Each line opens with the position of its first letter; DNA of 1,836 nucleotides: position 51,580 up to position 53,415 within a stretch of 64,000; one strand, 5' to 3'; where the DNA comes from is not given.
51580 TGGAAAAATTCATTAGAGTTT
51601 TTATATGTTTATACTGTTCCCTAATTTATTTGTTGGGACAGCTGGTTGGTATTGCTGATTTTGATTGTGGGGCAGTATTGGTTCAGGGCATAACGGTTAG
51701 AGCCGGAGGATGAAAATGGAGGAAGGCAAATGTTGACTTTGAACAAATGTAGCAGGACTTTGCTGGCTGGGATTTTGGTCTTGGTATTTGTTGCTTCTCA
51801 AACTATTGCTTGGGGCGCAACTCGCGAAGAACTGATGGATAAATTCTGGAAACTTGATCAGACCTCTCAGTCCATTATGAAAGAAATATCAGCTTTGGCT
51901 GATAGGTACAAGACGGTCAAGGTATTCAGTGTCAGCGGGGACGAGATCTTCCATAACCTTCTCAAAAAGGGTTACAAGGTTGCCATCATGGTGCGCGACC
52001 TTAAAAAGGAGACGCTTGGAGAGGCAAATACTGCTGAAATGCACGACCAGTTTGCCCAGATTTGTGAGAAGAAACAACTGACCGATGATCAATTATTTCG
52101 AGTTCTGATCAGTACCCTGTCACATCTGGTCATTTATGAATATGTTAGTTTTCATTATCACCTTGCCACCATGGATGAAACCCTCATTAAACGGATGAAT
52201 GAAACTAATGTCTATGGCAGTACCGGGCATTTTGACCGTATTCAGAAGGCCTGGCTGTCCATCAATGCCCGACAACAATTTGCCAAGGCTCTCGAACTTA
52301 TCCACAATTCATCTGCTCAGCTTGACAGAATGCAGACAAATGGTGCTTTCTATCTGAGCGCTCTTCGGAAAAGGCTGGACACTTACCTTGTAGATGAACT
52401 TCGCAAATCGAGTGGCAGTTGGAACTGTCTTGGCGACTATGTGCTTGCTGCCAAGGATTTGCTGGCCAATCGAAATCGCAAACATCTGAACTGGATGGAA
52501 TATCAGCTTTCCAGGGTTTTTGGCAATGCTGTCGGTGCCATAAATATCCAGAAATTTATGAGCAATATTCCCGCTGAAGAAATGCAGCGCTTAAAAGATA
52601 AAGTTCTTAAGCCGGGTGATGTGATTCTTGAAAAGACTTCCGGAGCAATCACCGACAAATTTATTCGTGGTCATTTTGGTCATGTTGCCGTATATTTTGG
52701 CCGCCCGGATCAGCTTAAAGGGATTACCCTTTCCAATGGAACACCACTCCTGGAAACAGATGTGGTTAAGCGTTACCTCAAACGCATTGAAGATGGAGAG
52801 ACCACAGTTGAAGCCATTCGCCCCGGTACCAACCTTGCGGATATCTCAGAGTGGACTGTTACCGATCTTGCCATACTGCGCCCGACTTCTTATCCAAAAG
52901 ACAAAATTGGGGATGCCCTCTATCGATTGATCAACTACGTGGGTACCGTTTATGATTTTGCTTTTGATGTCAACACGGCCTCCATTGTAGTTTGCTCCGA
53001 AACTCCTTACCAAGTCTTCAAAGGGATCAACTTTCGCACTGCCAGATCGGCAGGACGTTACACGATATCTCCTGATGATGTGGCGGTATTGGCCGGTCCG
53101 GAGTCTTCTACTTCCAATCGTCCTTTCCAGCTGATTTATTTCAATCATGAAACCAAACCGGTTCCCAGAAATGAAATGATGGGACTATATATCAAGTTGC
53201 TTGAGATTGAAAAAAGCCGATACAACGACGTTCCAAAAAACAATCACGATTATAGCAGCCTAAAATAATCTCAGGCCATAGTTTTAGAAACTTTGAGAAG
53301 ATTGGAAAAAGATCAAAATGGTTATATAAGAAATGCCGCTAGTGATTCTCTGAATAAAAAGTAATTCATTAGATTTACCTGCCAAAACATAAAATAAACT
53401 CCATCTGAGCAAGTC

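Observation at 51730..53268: Compositionally foreign secreted YiiX-like (permuted papain-fold) gene with its own promoter and terminator, followed in-frame by a HEAT-repeat remnant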

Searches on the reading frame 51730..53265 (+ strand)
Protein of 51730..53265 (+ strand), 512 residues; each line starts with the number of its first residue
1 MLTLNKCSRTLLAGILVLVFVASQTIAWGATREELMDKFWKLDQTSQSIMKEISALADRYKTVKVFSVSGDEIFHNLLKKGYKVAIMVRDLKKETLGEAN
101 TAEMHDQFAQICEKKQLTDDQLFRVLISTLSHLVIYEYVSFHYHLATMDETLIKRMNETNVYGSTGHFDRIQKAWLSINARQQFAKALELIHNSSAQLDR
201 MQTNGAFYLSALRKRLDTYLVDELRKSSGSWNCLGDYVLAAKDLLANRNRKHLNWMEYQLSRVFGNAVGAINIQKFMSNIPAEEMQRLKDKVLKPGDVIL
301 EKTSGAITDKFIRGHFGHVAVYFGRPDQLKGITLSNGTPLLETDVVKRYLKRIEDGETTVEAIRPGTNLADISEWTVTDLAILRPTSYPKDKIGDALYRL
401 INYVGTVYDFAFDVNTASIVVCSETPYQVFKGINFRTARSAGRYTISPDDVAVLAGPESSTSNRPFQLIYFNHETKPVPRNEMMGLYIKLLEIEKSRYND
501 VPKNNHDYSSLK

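Call 4: search_protein_families(library=pfam, proteins=[window:51730-53265:+], max_evalue=1)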
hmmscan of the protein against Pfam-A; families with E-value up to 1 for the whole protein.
window:51730-53265:+ (512 aa): 4 families
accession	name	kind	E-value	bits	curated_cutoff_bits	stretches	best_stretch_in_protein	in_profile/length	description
PF05708.18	Peptidase_C92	-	1.6e-13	51.5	27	1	293-453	2-143/166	Permuted papain-like amidase enzyme, YaeF/YiiX, C92 family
PF22516.1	PreP_C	-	0.021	14.9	27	0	100-133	77-110/173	PreP C-terminal domain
PF22021.2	RbmA-like_FnIII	-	0.084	13.2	27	1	419-458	62-101/111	RbmA-like, FnIII domain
PF22949.1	HRI2_3H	-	0.46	10.8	27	0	107-148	14-54/80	Heme-regulated eIF-2-alpha kinase, helical domain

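Call 5: search_protein_families(library=ncbifam, proteins=[window:51730-53265:+], max_evalue=1)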
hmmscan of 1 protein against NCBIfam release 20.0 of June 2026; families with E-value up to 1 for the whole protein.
window:51730-53265:+ (512 aa): 0 families

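Call 8: find_homologous_proteins(query=window:51730-53265:+)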
Query window:51730-53265:+ (512 aa): 58 proteins with E <= 0.001 among 8000 candidates.
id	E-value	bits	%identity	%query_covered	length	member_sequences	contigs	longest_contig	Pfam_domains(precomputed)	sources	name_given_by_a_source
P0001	0.0e+0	1157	100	100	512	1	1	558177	PF05708.19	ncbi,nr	ncbi:MAG: hypothetical protein HQM10_05825 [Candidatus Riflebacteria bacterium]|nr:hypothetical prot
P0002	1.2e-164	567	51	98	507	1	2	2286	PF05708.19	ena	-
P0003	1.3e-152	527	50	96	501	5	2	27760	PF05708.19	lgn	-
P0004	7.0e-150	518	48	98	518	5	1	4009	PF05708.19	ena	-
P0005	8.5e-147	508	46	97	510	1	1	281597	PF05708.19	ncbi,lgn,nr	ncbi:MAG: hypothetical protein KC646_07480 [Candidatus Cloacimonetes bacterium]|nr:hypothetical prot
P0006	3.7e-146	506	48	95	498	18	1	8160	PF05708.19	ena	-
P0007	1.2e-144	501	47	96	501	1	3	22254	PF05708.19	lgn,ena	-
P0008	2.0e-144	500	47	94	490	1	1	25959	PF05708.19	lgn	-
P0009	5.6e-144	499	47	93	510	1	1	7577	PF05708.19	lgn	-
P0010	1.8e-142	494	47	94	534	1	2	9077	PF05708.19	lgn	-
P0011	3.1e-142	493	46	100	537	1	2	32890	PF05708.19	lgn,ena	-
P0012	3.1e-142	493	47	95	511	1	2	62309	PF05708.19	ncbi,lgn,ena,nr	ncbi:MAG: hypothetical protein COB02_15050 [Candidatus Cloacimonadota bacterium]|nr:MAG: hypothetica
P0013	3.7e-134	466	45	93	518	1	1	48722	PF05708.19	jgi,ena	jgi:uncharacterized protein YycO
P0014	6.0e-132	459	45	94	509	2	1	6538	PF05708.19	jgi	-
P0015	6.9e-132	459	45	93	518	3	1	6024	PF05708.19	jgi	jgi:uncharacterized protein YycO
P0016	7.6e-129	449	44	93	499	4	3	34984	PF05708.19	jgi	jgi:hypothetical protein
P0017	4.3e-128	446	44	94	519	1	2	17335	PF05708.19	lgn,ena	-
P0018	1.1e-124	435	44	93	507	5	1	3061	PF05708.19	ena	-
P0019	1.6e-121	425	43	93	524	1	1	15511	PF05708.19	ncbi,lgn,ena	-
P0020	1.7e-113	398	39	97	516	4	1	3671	PF05708.19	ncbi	-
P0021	3.7e-107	377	53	63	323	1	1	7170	PF05708.19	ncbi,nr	ncbi:hypothetical protein MJH12_03495, partial [bacterium]|nr:hypothetical protein [bacterium]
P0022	1.2e-98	349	47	74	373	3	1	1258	PF05708.19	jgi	jgi:hypothetical protein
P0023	5.9e-95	337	38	90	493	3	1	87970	PF05708.19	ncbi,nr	ncbi:MAG: hypothetical protein H3C47_01380 [Candidatus Cloacimonetes bacterium]|nr:hypothetical prot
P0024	1.0e-87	313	33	97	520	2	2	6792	PF05708.19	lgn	-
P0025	2.6e-41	160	31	74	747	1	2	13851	PF05708.19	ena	-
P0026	1.8e-38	151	39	43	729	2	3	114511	PF05708.19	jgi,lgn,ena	-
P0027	4.3e-38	149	39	44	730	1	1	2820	PF05708.19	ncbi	-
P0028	4.8e-38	149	38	46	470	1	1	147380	PF05708.19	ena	-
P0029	6.5e-38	149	41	43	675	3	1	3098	PF05708.19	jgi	jgi:hypothetical protein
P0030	1.3e-37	148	32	74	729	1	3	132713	PF05708.19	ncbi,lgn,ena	-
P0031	2.3e-35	140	32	70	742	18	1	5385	PF05708.19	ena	-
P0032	3.3e-35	140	40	43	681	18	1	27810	PF05708.19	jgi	jgi:hypothetical protein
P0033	3.9e-35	140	39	43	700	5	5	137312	PF05708.19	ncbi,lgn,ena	-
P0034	4.8e-35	139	34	51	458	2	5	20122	PF05708.19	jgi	-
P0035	8.1e-35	139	31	72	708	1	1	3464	PF05708.19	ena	-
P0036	1.7e-34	138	40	41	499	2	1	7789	PF05708.19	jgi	-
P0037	1.8e-34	138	30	87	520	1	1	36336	PF05708.19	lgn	-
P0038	3.3e-34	137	38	43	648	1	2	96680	PF05708.19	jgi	jgi:hypothetical protein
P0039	4.2e-34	136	35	45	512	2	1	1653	PF05708.19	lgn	-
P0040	9.1e-34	135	39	47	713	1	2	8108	PF05708.19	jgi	jgi:hypothetical protein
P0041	1.8e-33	134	33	60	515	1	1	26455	PF05708.19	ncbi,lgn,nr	ncbi:MAG: hypothetical protein KDD41_03305 [Flavobacteriales bacterium]|nr:hypothetical protein [Fla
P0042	2.6e-33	134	38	45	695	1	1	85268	PF05708.19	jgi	jgi:hypothetical protein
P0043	6.9e-33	132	37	48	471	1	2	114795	PF05708.19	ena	-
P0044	1.9e-32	131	34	51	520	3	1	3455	PF05708.19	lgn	-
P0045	2.3e-32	131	41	42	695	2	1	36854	PF05708.19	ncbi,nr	ncbi:MAG TPA: YiiX/YebB-like N1pC/P60 family cysteine hydrolase [Candidatus Acidoferrales bacterium]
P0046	3.3e-32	130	37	46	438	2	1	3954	PF05708.19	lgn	-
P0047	9.6e-32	129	37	43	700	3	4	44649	PF05708.19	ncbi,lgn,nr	ncbi:MAG: hypothetical protein HYU41_18255 [Candidatus Rokubacteria bacterium]|nr:hypothetical prote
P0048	3.9e-31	127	40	41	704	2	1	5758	PF05708.19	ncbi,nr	ncbi:MAG: hypothetical protein HYT87_20150 [Nitrospirae bacterium]|nr:hypothetical protein [Nitrospi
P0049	6.9e-31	126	33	49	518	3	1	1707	PF05708.19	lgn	-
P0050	1.4e-30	125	36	46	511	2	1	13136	PF05708.19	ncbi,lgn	-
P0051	1.6e-30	125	38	46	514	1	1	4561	PF05708.19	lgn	-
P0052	2.2e-30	124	36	46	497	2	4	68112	PF05708.19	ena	-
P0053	9.1e-30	122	29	88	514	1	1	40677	PF05708.19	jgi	jgi:hypothetical protein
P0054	2.9e-29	120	37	46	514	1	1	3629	PF05708.19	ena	-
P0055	1.0e-28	119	36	46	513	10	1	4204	PF05708.19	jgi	jgi:hypothetical protein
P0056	7.4e-28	116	36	42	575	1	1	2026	PF05708.19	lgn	-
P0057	1.3e-27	115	31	48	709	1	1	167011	PF05708.19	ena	-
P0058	2.6e-19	88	31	36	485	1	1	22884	PF05708.19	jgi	jgi:hypothetical protein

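Call 9: find_encoding_contigs(protein=P0001, flank=10000, max_places=3)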
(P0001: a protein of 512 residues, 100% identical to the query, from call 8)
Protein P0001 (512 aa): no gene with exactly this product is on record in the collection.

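Call 10: find_encoding_contigs(protein=P0005, flank=8000, max_places=3)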
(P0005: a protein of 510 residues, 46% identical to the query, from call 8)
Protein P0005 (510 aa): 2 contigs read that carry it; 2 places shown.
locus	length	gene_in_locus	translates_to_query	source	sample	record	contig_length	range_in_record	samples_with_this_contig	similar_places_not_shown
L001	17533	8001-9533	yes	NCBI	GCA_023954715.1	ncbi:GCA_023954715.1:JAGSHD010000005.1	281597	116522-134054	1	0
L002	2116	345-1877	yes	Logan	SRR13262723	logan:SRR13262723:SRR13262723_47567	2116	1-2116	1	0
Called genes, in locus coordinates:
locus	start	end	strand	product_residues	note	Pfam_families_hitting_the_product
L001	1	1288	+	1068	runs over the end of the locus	PF00512:HisKA, PF02518:HATPase_c, PF00072:Response_reg, PF01627:Hpt (weak)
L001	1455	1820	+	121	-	PF00072:Response_reg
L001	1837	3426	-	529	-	PF20250:FapA_N, PF03961:FapA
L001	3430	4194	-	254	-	PF00378:ECH_1, PF16113:ECH_2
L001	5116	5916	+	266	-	-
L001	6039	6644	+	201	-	PF04286:DUF445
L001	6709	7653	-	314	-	PF03575:Peptidase_S51 (faint)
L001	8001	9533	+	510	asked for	PF05708:Peptidase_C92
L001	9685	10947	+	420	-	PF00764:Arginosuc_synth, PF20979:Arginosuc_syn_C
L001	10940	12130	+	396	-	PF00206:Lyase_1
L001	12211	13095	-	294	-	-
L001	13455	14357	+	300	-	PF04187:Cofac_haem_bdg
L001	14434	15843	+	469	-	PF03068:PAD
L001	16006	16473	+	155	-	-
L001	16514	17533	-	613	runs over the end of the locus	PF00999:Na_H_Exchanger, PF02080:TrkA_C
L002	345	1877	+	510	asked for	PF05708:Peptidase_C92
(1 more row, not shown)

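Call 11: find_encoding_contigs(protein=P0003, flank=8000, max_places=3)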
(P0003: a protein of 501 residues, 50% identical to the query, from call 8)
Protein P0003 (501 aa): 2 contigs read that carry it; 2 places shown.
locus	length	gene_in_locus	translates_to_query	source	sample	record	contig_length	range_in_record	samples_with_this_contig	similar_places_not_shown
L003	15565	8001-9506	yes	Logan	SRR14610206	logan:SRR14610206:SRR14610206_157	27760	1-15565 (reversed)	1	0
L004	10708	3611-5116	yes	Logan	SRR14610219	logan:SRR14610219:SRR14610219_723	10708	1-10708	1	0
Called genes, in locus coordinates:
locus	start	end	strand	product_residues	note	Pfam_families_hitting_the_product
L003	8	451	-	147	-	-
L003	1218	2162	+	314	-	PF05099:TerB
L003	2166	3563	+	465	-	PF01134:GIDA (faint), PF01262:AlaDh_PNT_C (faint), PF01266:DAO (faint), PF07992:Pyr_redox_2, PF12831:FAD_oxidored (weak), PF13738:Pyr_redox_3, PF00070:Pyr_redox, PF02852:Pyr_redox_dim, +1 more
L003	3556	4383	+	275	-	-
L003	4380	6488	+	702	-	PF02743:dCache_1, PF22673:MCP-like_PDC_1, PF00211:Guanylate_cyc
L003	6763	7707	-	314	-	PF03575:Peptidase_S51 (faint)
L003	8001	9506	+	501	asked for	PF05708:Peptidase_C92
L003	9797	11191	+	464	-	PF01134:GIDA (weak), PF07992:Pyr_redox_2, PF13738:Pyr_redox_3, PF00070:Pyr_redox, PF02852:Pyr_redox_dim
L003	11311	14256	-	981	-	PF00082:Peptidase_S8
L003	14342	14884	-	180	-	-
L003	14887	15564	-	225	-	?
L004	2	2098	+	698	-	?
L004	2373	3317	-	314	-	PF03575:Peptidase_S51 (faint)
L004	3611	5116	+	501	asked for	PF05708:Peptidase_C92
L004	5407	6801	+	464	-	PF01134:GIDA (weak), PF07992:Pyr_redox_2, PF13738:Pyr_redox_3, PF00070:Pyr_redox, PF02852:Pyr_redox_dim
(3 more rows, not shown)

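Call 16: find_related_loci(query=A1, collection=genome_contigs, flank=10000)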
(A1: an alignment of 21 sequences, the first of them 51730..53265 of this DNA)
Query A1 (512 aa) in genome_contigs; peptide patterns used: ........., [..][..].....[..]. (x = any residue, [..] = any of these).
50 stretches matched a pattern; 13 encode a relative of the query (tblastn E <= 1e-3); 13 distinct loci.
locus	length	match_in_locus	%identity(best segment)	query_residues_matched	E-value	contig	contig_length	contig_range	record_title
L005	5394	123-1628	48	6-505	2e-158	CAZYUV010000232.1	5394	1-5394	MAG TPA_asm: uncultured bacterium isolate binchicken_co76_416 genome assembly, contig: NODE_19943_length_5394_cov_4.6128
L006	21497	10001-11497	46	12-508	5e-154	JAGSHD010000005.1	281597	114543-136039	MAG: Candidatus Cloacimonadota bacterium isolate GY13CL_bin.7 k141_145059_length_281597_cov_39.0043, whole genome shotgu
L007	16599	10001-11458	47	25-508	4e-148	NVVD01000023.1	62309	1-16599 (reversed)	MAG: Candidatus Cloacimonadota bacterium isolate NORP72 Contig_source1382A_1263, whole genome shotgun sequence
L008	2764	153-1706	42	9-512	8e-146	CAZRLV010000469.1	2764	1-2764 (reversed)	MAG TPA_asm: uncultured bacterium isolate binchicken_co141_92 genome assembly, contig: NODE_113410_length_2764_cov_3.775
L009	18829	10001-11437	44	38-512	5e-136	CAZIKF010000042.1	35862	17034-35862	MAG TPA_asm: uncultured bacterium isolate binchicken_co28_71 genome assembly, contig: NODE_859_length_35862_cov_26.78685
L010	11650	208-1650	43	39-512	1e-128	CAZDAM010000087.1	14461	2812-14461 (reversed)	MAG TPA_asm: uncultured bacterium isolate binchicken_co208_466 genome assembly, contig: NODE_6324_length_14461_cov_10.37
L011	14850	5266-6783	41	16-509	2e-121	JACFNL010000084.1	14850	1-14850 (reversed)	MAG: Candidatus Cloacimonadota bacterium isolate BROCD023 NODE_2716_length_14850_cov_5.565732, whole genome shotgun sequ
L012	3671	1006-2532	39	12-509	1e-121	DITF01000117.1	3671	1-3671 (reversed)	MAG TPA_asm: bacterium UBP17_UBA6191 isolate UBA6191 UBA6191_contig_414454, whole genome shotgun sequence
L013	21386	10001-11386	38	38-499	1e-101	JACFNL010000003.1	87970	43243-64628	MAG: Candidatus Cloacimonadota bacterium isolate BROCD023 NODE_296_length_87970_cov_6.125337, whole genome shotgun seque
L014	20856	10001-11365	37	27-492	5e-83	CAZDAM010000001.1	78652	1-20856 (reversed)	MAG TPA_asm: uncultured bacterium isolate binchicken_co208_466 genome assembly, contig: NODE_332_length_78652_cov_11.139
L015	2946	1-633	59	301-511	1e-80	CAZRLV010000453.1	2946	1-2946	MAG TPA_asm: uncultured bacterium isolate binchicken_co141_92 genome assembly, contig: NODE_104661_length_2946_cov_2.699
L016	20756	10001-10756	40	259-502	2e-45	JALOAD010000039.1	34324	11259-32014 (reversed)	MAG: Candidatus Muiribacterium halophilum isolate SO_2017_LW2 bin 137 scaffold_2129_c1_LW138R_2017, whole genome shotgun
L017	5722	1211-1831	36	260-471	2e-37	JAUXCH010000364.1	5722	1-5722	MAG: Planctomycetia bacterium isolate CSMAG_2820 CSMAG_2820_k117_4093715_length_5722_cov_11.0000, whole genome shotgun s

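Call 41: search_protein_families(library=pfam, proteins=[L001:6712-7653:-, L001:5116-5913:+, L013:8864-9805:-], max_evalue=1)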
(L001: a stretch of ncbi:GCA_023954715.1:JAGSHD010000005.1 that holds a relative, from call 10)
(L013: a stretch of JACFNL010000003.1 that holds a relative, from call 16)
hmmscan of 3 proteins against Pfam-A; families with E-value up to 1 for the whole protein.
L001:6712-7653:- (314 aa): 1 family
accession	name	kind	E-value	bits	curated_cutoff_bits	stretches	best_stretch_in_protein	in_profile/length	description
PF03575.23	Peptidase_S51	-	1.2e-05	25.5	23.9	1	82-215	67-199/206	Peptidase family S51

L001:5116-5913:+ (266 aa): 0 families

L013:8864-9805:- (314 aa): 1 family
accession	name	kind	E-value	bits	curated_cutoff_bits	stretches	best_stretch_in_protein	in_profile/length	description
PF03575.23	Peptidase_S51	-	0.0091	16.1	23.9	1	83-155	68-131/206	Peptidase family S51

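Call 42: search_solved_structures(query=A1, max_evalue=0.01, show_alignments=2)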
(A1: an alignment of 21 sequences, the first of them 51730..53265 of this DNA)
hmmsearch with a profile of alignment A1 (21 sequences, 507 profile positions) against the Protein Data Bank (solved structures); distinct sequences matched with E-value up to 0.01: 0.

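Call 43: predict_structure(alignment_id=A1)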
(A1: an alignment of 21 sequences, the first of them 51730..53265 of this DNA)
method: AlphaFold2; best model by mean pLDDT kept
length: 512 residues; sequences in the alignment: 21
mean_pLDDT: 77.5   pTM: 0.51
mean pLDDT of the five models: 77.5, 73.8, 73.8, 73.0, 72.4
residues with pLDDT >= 90: 156; 70-90: 209; 50-70: 84; < 50: 63
segments of 3 or more residues with pLDDT < 50: 1-4, 22-28, 62-69, 229-271
pLDDT, mean of each block of 10 residues (from residue 1): 54 74 50 84 86 72 48 78 87 79 71 79 89 82 63 73 79 68 81 87 75 76 56 36 36 39 45 68 95 97 73 82 97 95 96 97 87 93 94 94 81 62 85 83 79 91 93 95 96 90 83 65
secondary structure, 60 per line:
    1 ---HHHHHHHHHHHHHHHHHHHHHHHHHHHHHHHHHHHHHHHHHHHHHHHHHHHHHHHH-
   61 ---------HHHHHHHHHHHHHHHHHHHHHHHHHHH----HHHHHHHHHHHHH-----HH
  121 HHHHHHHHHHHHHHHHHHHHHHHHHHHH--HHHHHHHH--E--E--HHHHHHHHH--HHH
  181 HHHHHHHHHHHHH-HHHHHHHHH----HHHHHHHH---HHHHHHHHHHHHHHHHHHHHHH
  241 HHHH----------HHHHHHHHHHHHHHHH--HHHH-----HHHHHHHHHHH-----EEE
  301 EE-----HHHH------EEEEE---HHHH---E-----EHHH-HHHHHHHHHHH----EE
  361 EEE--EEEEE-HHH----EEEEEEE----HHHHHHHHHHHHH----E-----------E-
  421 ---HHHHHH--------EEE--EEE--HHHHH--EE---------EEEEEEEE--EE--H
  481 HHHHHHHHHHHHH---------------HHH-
elements in order: H4-59 H70-96 H101-113 H119-148 H151-158 H167-175 H178-193 H195-203 H208-215 H219-244 H255-270 H273-276 H282-292 E298-302 H308-311 E318-322 H326-329 H344-354 E359-363 E366-370 E379-385 H390-402 H424-429 E438-440 E443-445 H448-452 E466-473 H480-493

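Call 44: search_protein_representatives(alignment_id=A1)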
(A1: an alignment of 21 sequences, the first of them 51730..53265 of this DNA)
Query: 21 sequences, 507 profile positions. Proteins with E-value up to 0.001 (for the whole library): 1852; up to 1e-10: 1172; up to 1e-30: 286. The best 150 are listed.
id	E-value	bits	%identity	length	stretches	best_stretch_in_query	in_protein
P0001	8.6e-222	754.0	-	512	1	3-506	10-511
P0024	4.0e-190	649.6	-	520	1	8-505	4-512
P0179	2.3e-187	640.5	-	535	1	7-505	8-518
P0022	2.8e-163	561.0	-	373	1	117-497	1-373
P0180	7.1e-115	401.3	-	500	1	7-499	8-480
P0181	3.0e-98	346.4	-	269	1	231-487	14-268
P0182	3.6e-65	237.3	-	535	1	7-501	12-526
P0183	1.7e-63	231.8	-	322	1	248-498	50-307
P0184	3.2e-59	217.7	-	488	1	111-488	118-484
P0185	2.9e-57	211.2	-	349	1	178-489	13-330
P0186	2.0e-56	208.5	-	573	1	16-468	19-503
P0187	4.7e-56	207.2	-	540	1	124-488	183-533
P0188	5.1e-55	203.8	-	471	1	113-480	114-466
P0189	2.0e-54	201.9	-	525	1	142-489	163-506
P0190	7.8e-54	199.9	-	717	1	160-492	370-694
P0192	2.1e-53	198.5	-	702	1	162-476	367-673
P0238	6.5e-47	177.1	-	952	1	159-447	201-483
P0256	1.1e-45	173.0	-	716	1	160-486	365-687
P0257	1.2e-45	173.0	-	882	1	105-446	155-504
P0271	5.3e-45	170.8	-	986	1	155-446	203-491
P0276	1.0e-44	169.8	-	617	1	179-489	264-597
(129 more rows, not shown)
